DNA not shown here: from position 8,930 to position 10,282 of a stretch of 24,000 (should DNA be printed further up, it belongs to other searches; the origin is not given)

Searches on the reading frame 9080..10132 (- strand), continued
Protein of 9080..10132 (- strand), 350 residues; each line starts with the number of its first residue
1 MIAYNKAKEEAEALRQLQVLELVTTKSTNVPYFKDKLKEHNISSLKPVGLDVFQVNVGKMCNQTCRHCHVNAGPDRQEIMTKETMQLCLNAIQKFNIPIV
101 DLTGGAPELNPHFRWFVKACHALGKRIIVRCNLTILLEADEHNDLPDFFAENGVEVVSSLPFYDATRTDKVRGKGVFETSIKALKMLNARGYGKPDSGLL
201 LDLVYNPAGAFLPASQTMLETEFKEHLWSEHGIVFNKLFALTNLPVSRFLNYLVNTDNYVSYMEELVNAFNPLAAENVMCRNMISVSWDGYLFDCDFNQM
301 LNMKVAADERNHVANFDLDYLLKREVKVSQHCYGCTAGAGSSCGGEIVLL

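Call 30: search_protein_families(library=ncbifam, proteins=[L007:15736-16734:+, L007:16742-17707:+, L007:18248-19177:+, L007:8144-8842:+, L007:6762-8147:+, L007:11806-12537:+], max_evalue=0.01)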
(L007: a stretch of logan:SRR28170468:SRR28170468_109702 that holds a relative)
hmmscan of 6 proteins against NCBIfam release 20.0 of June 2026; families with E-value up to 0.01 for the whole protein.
L007:15736-16734:+ (332 aa): 2 families
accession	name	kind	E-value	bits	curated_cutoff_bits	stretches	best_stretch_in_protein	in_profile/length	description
TIGR01767.2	MTRK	equivalog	2.5e-31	109.2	275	1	10-269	7-277/401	S-methyl-5-thioribose kinase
TIGR02721.1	ycfN_thiK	equivalog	9.2e-05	21.7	299.45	1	220-288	148-212/256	thiamine kinase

L007:16742-17707:+ (321 aa): 4 families
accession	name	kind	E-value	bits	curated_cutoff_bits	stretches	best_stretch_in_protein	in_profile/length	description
NF008036.0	PRK10768.1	equivalog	1.1e-15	57.5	382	1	102-268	100-257/304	ribonucleoside hydrolase RihC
NF007761.0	PRK10443.1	equivalog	1e-12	47.7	433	1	114-262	115-259/311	pyrimidine-specific ribonucleoside hydrolase RihA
NF007417.0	PRK09955.1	equivalog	1.6e-08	33.8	459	1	117-257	118-253/313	ribosylpyrimidine nucleosidase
NF052221.1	UridNuclsHydUriH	equivalog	2.4e-06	27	450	1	115-190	116-185/310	uridine-preferring nucleoside hydrolase UriH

L007:18248-19177:+ (309 aa): 0 families

L007:8144-8842:+ (232 aa): 23 families
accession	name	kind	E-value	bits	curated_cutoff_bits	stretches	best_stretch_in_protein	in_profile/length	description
TIGR04283.1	glyco_like_mftF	equivalog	4e-56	190.1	182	1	2-228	1-221/221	TIGR04283 family arsenosugar biosynthesis glycosyltransferase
TIGR03937.1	PgaC_IcaA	equivalog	6.9e-14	51.6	422.3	1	1-100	46-152/407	poly-beta-1,6-N-acetyl-D-glucosamine synthase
NF041875.1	EPS_EpsD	equivalog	1.6e-10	40.9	370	1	2-92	1-98/325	exopolysaccharide biosynthesis glycosyltransferase EpsD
TIGR04182.1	glyco_TIGR04182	equivalog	6.2e-10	38.9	325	1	2-132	2-135/293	S-layer glycoprotein N-glycosyltransferase AglJ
TIGR03965.1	mycofact_glyco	equivalog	8.8e-09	34.7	280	1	2-98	76-179/467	mycofactocin biosynthesis glycosyltransferase MftF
NF010496.0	PRK13915.1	equivalog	1.6e-08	34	262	1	2-86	33-129/307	glucosyl-3-phosphoglycerate synthase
NF050050.1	ProtGlycPglI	equivalog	1.3e-07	31.3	500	1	2-119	4-128/306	GalNAc(5)-diNAcBac-PP-undecaprenol beta-1,3-glucosyltransferase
NF047683.1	TeichurnBiosyTuaG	equivalog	2.5e-07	30.6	400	1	2-83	8-96/252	teichuronic acid biosynthesis protein TuaG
NF007482.0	PRK10073.1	equivalog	5.9e-07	28.8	423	1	2-85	8-97/334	glycosyltransferase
NF041391.1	DPhHxTase_Halo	equivalog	1.5e-06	27.3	375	1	8-103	3-98/213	dolichyl-phosphate hexose transferase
TIGR03469.1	HpnB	hypoth_equivalog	6.1e-06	25.5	379.25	1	2-58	46-102/386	hopene-associated glycosyltransferase HpnB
NF045692.1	OglycostaseCruG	equivalog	1.3e-05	24.3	600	1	2-50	43-90/386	2'-O-glycosyltransferase CruG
NF038302.1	EPS_HpsE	equivalog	4.3e-05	22.6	300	1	2-83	3-96/307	hormogonium polysaccharide biosynthesis glycosyltransferase HpsE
NF007986.1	PRK10714.1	equivalog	5.1e-05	22.4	529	1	2-106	8-123/316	undecaprenyl-phosphate 4-deoxy-4-formamido-L-arabinose transferase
TIGR04009.1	wcaE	equivalog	0.00012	21.4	369.2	1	1-145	2-155/248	colanic acid biosynthesis glycosyltransferase WcaE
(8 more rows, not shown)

L007:6762-8147:+ (461 aa): 130 families (the best 25 are shown)
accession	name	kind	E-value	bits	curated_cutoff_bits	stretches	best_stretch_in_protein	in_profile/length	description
NF004991.0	PRK06370.1-3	subfamily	7.3e-130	433.9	620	1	2-459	34-490/509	FAD-containing oxidoreductase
TIGR01350.1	lipoamide_DH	equivalog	1.5e-114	383.3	408.8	1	3-456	1-454/461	dihydrolipoyl dehydrogenase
TIGR02053.1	MerA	equivalog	3.5e-105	352.7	454.45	1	4-450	1-447/465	mercury(II) reductase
NF004947.0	PRK06292.2-5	equivalog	5e-94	315.8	592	1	1-455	1-457/474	dihydrolipoyl dehydrogenase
NF004776.0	PRK06116.1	equivalog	3.6e-88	296.5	480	1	1-447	2-444/450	glutathione-disulfide reductase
NF004992.0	PRK06370.1-4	equivalog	8.5e-87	291.5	629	1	2-453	3-452/459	FAD-containing oxidoreductase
NF004943.0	PRK06292.2-1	equivalog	3.2e-85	286.6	432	1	1-455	1-454/456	dihydrolipoyl dehydrogenase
NF004945.0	PRK06292.2-3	equivalog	1.2e-81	274.9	494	1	1-449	1-445/457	dihydrolipoyl dehydrogenase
NF004946.0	PRK06292.2-4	subfamily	1e-80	271.9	634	1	1-455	1-469/487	dihydrolipoyl dehydrogenase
NF005884.0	PRK07846.1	equivalog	6.3e-78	262.4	501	1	1-451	1-446/454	mycothione reductase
NF004939.0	PRK06292.1-1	equivalog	1.3e-73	248.3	435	1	2-452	4-454/476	dihydrolipoyl dehydrogenase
NF003585.0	PRK05249.1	equivalog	2.3e-73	247.4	465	1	2-449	5-450/464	Si-specific NAD(P)(+) transhydrogenase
TIGR01424.1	gluta_reduc_2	equivalog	1.8e-72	244.3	606.05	1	3-447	2-440/446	glutathione-disulfide reductase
NF041853.1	hythiocyan_redase_MerA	equivalog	3.8e-72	243.5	650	1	1-453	1-438/440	hypothiocyanous acid reductase MerA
TIGR01421.1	gluta_reduc_1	equivalog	2.8e-69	234.5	556.15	1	2-447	1-444/450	glutathione-disulfide reductase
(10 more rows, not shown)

L007:11806-12537:+ (243 aa): 5 families
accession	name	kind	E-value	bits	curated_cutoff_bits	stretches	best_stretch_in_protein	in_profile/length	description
TIGR00197.1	yjeF_nterm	hypoth_equivalog_domain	8.1e-40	136.7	88.6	1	14-215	2-205/206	NAD(P)H-hydrate epimerase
NF007856.0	PRK10565.1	equivalog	1.1e-21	77.1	703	1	10-200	13-201/510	bifunctional ADP-dependent NAD(P)H-hydrate dehydratase/NAD(P)H-hydrate epimerase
TIGR00507.1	aroE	equivalog_domain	0.0023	17.1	200.2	1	49-136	106-186/270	shikimate dehydrogenase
NF004528.0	PRK05875.1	equivalog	0.0038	16.6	334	0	69-112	16-58/280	SDR family oxidoreductase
NF005075.0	PRK06500.1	equivalog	0.0066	15.8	336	0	61-124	7-70/249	SDR family oxidoreductase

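Call 32: search_protein_families(library=pfam, proteins=[L043:5232-5789:+, L033:8586-9863:-, L036:6181-6975:+, L065:14842-15633:+, L068:15492-16490:-, L016:2841-4061:-, L034:8038-9402:-, L018:17368-18723:-, L029:15191-15862:+, L018:13507-14187:+], max_evalue=0.001)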
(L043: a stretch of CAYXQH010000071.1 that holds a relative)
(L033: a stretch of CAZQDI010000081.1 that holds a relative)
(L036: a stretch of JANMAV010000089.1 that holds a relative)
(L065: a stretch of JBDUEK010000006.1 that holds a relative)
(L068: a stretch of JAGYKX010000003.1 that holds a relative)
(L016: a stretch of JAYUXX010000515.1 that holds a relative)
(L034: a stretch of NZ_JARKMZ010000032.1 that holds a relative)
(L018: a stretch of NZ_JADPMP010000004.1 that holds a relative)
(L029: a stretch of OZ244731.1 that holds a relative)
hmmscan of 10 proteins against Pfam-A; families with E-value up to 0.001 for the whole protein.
L043:5232-5789:+ (186 aa): 4 families
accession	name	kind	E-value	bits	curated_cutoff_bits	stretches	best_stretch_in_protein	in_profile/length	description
PF08281.18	Sigma70_r4_2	-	6.7e-16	58.1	25.7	1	121-173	2-54/54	Sigma-70, region 4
PF04542.20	Sigma70_r2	-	1.4e-14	54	24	1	29-95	1-69/71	Sigma-70 region 2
PF07638.17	Sigma70_ECF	-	2.3e-06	28.1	21.1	1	114-174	120-180/185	ECF sigma factor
PF04545.22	Sigma70_r4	-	3.9e-05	23.5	24.1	1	126-174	1-49/50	Sigma-70, region 4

L033:8586-9863:- (426 aa): 8 families
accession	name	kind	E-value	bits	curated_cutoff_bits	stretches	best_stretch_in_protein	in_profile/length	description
PF02518.31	HATPase_c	-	3.7e-29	101.8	26.4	1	321-426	2-108/111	Histidine kinase-, DNA gyrase B-, and HSP90-like ATPase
PF00512.31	HisKA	-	2e-14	53.8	26.9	1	211-277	1-66/66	His Kinase A (phospho-acceptor) domain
PF00989.32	PAS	-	5e-13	49.5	22.6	1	17-128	3-113/113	PAS fold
PF13426.13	PAS_9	-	7.1e-13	49.2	27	1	26-129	2-102/103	PAS domain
PF13188.13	PAS_8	-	9.8e-08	32.1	21.8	1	15-66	1-49/65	PAS domain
PF08448.16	PAS_4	-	7.8e-07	29.7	23.1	1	21-132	1-109/110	PAS fold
PF24820.1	Diguanyl_cycl_sensor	-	9.1e-06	26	28.1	1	26-124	7-106/109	Diguanylate cyclase-like sensor domain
PF12860.13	PAS_7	-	0.0001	22.9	27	1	26-135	6-114/115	PAS fold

L036:6181-6975:+ (265 aa): 3 families
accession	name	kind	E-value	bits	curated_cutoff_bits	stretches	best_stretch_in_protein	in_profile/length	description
PF00106.31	adh_short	-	1.1e-45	156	26.6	1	6-192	1-187/195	short chain dehydrogenase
PF13561.12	adh_short_C2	-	2.8e-29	102.8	27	1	12-198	1-186/236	Enoyl-(Acyl carrier protein) reductase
PF08659.16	KR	-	9.1e-14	52.2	22.6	1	8-180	3-174/180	KR domain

L065:14842-15633:+ (264 aa): 6 families
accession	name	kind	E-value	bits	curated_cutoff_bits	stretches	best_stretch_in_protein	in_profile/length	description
PF00005.33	ABC_tran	-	2.7e-28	99.7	25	1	29-167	2-136/137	ABC transporter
PF13304.12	AAA_21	-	7.2e-08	33.3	27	0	41-71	2-32/304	AAA domain, putative AbiEii toxin, Type IV TA system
PF02463.25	SMC_N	-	1.6e-07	31.5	40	0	28-58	10-44/220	RecF/RecN/SMC N terminal domain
PF13175.12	AAA_15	-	6.9e-05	23.1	32.1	1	28-59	14-44/374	AAA ATPase domain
PF13476.12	AAA_23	-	0.00061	20.9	27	1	8-59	2-40/201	AAA domain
PF03215.21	Rad17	-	0.00086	19.7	23.8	0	19-61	26-68/186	Rad17 P-loop domain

L068:15492-16490:- (333 aa): 5 families
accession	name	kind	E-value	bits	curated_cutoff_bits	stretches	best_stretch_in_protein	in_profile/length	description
PF16363.11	GDP_Man_Dehyd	-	5.3e-47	161.3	27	1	15-311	1-331/332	GDP-mannose 4,6 dehydratase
PF01370.27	Epimerase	-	2.8e-45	155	20.9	1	14-249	1-240/240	NAD dependent epimerase/dehydratase family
PF04321.23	RmlD_sub_bind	-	5e-08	32.8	27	1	13-279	2-242/287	RmlD substrate binding domain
PF01073.25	3Beta_HSD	-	1.5e-07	31.1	22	1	15-227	1-218/280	3-beta hydroxysteroid dehydrogenase/isomerase family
PF02719.21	Polysacc_synt_2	-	4.9e-07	29.7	20.2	0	150-272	132-252/293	Polysaccharide biosynthesis protein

L016:2841-4061:- (407 aa): 1 family
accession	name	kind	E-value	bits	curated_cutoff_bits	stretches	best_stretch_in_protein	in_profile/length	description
PF13480.13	Acetyltransf_6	-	2.6e-05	24.8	22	1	266-358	46-141/143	Acetyltransferase (GNAT) domain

L034:8038-9402:- (455 aa): 1 family
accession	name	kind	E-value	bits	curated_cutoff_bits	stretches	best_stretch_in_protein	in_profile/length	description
PF00171.27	Aldedh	-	7.5e-138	460.4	23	1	3-452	9-461/461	Aldehyde dehydrogenase family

L018:17368-18723:- (452 aa): 0 families

L029:15191-15862:+ (224 aa): 2 families
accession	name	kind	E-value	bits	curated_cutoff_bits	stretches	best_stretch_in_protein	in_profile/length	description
PF00072.30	Response_reg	-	1.7e-24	86.6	30.2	1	4-112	2-110/111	Response regulator receiver domain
PF00486.34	Trans_reg_C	-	2.5e-20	72.7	26.2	1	148-222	4-77/77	Transcriptional regulatory protein, C terminal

L018:13507-14187:+ (227 aa): 1 family
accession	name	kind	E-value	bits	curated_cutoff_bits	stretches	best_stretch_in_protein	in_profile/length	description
PF09365.15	DUF2461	-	1e-76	258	22.8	1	9-216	2-208/208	Conserved hypothetical protein (DUF2461)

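Call 54: find_homologous_proteins(query=L007:15736-16734:+, max_evalue=1e-10)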
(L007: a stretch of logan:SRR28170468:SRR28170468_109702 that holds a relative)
Query L007:15736-16734:+ (332 aa): 4461 proteins with E <= 1e-10 among 5645 candidates; the best 120 are listed.
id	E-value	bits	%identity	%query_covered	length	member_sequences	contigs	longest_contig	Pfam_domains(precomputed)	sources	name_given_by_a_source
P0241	2.8e-217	739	100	100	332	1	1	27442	PF01636.30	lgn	-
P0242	4.3e-118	413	57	99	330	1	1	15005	-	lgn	-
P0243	1.2e-115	405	57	100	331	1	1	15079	PF01636.30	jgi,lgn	jgi:5-methylthioribose kinase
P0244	1.7e-113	398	56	99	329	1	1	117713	PF03881.21,PF01636.30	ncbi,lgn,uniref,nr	ncbi:phosphotransferase [Flavobacterium chilense]|uniref:5-methylthioribose kinase n=1 Tax=Flavobact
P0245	5.7e-112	393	55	99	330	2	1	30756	PF03881.21,PF01636.30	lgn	-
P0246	7.7e-112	392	55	99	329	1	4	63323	PF03881.21,PF01636.30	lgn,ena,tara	tara:strand:- start:47064 stop:48053 length:990 start_codon:yes stop_codon:yes gene_type:complete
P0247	1.1e-111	392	57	100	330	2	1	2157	PF01636.30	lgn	-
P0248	2.4e-110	387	55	99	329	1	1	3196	PF03881.21,PF01636.30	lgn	-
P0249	3.9e-110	386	55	99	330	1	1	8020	PF01636.30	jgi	-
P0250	5.1e-110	386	55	99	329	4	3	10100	PF01636.30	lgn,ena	-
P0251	7.0e-110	386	55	100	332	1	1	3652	PF01636.30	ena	-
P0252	8.7e-110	385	55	99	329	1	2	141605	PF03881.21,PF01636.30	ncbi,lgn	-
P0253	1.4e-109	385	55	99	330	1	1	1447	PF01636.30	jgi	jgi:5-methylthioribose kinase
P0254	2.0e-109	384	55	99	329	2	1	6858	PF01636.30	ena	-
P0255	2.1e-109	384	55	99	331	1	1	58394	-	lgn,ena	-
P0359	6.2e-103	363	54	99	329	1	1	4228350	PF01636.30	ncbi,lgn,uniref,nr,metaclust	ncbi:5-methylthioribose kinase [Formosa agariphila KMM 3901]|uniref:5-methylthioribose kinase n=1 Ta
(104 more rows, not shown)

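Call 55: find_encoding_contigs(protein=P0242, flank=8000, max_places=1)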
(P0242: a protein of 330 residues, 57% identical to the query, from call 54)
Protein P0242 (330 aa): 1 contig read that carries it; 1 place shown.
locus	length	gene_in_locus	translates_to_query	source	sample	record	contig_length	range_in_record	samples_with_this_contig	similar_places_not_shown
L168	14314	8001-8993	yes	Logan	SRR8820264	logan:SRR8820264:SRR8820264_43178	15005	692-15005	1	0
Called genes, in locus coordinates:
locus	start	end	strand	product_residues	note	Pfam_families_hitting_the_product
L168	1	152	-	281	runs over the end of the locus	?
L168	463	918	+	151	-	PF08818:DUF1801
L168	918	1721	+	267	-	PF01925:TauE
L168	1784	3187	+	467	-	PF00753:Lactamase_B, PF00581:Rhodanese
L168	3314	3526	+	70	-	-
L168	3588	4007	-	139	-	PF02566:OsmC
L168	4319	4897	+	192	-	PF09837:DUF2064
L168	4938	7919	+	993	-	PF13620:CarboxypepD_reg (faint), PF07715:Plug, PF25183:OMP_b-brl_4 (weak), PF00593:TonB_dep_Rec_b-barrel, PF25183:OMP_b-brl_4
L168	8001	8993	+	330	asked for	-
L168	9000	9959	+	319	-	PF01156:IU_nuc_hydro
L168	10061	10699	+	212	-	PF01625:PMSR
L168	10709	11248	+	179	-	PF01641:SelR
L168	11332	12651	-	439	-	PF26314:MptA_B_family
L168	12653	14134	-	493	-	PF13506:Glyco_transf_21 (weak), PF00535:Glycos_transf_2, PF13641:Glyco_tranf_2_3, PF13632:Glyco_trans_2_3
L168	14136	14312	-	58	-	?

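Call 56: find_encoding_contigs(protein=P0244, flank=8000, max_places=1)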
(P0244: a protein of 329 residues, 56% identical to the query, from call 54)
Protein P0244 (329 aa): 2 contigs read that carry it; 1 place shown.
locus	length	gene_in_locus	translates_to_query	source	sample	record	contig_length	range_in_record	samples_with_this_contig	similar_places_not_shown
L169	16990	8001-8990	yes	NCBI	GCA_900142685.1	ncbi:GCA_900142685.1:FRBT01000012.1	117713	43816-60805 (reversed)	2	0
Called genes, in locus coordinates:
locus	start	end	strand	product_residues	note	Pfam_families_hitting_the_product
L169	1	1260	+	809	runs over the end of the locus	PF00155:Aminotran_1_2, PF13480:Acetyltransf_6 (weak)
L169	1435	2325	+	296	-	PF09357:RteC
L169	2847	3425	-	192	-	-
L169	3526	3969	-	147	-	PF03190:Thioredox_DsbH, PF00085:Thioredoxin, PF13098:Thioredoxin_2, PF13899:Thioredoxin_7, PF13905:Thioredoxin_8 (faint)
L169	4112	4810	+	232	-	PF09837:DUF2064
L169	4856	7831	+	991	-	PF13620:CarboxypepD_reg (weak), PF07715:Plug, PF25183:OMP_b-brl_4 (weak), PF00593:TonB_dep_Rec_b-barrel, PF25183:OMP_b-brl_4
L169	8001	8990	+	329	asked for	PF01636:APH (weak), PF03881:Fructosamin_kin (weak)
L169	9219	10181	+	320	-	PF01156:IU_nuc_hydro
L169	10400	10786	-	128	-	-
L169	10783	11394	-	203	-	PF00578:AhpC-TSA, PF08534:Redoxin, PF13905:Thioredoxin_8 (faint)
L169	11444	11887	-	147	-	PF07609:DUF1572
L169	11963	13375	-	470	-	PF00462:Glutaredoxin, PF14595:Thioredoxin_9 (faint), PF00462:Glutaredoxin, PF00890:FAD_binding_2 (faint), PF07992:Pyr_redox_2, PF13450:NAD_binding_8 (weak), PF13738:Pyr_redox_3, PF00070:Pyr_redox, +2 more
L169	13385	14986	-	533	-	PF01839:FG-GAP (faint), PF13517:FG-GAP_3, PF07593:UnbV_ASPIC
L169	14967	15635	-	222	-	PF20599:DUF6796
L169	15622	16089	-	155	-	PF09835:DUF2062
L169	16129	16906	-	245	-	-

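Call 57: find_encoding_contigs(protein=P0359, flank=8000, max_places=1)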
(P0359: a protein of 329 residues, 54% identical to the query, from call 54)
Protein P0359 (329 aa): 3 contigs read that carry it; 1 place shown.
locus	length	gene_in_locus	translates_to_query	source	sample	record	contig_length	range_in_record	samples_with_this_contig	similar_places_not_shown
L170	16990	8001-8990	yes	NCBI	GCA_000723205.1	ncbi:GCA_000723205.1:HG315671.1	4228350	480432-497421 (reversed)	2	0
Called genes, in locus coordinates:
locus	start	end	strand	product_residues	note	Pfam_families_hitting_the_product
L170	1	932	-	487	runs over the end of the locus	PF00070:Pyr_redox (faint), PF01266:DAO (faint), PF01593:Amino_oxidase, PF06100:MCRA (faint), PF07992:Pyr_redox_2 (faint), PF13450:NAD_binding_8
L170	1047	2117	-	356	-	PF02469:Fasciclin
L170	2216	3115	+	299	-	PF00376:MerR (weak), PF13411:MerR_1, PF02607:B12-binding_2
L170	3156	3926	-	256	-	PF10677:DUF2490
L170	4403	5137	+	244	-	PF09865:DUF2092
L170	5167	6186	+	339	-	-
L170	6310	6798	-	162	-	PF08877:MepB-like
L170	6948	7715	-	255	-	PF04784:DUF547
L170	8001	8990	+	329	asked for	PF01636:APH (faint)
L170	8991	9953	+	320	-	PF01156:IU_nuc_hydro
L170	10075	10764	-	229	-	PF04784:DUF547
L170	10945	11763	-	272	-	PF06977:SdiA-regulated, PF13449:Phytase-like (faint)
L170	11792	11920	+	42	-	-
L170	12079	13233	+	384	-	PF01103:Omp85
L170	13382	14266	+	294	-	-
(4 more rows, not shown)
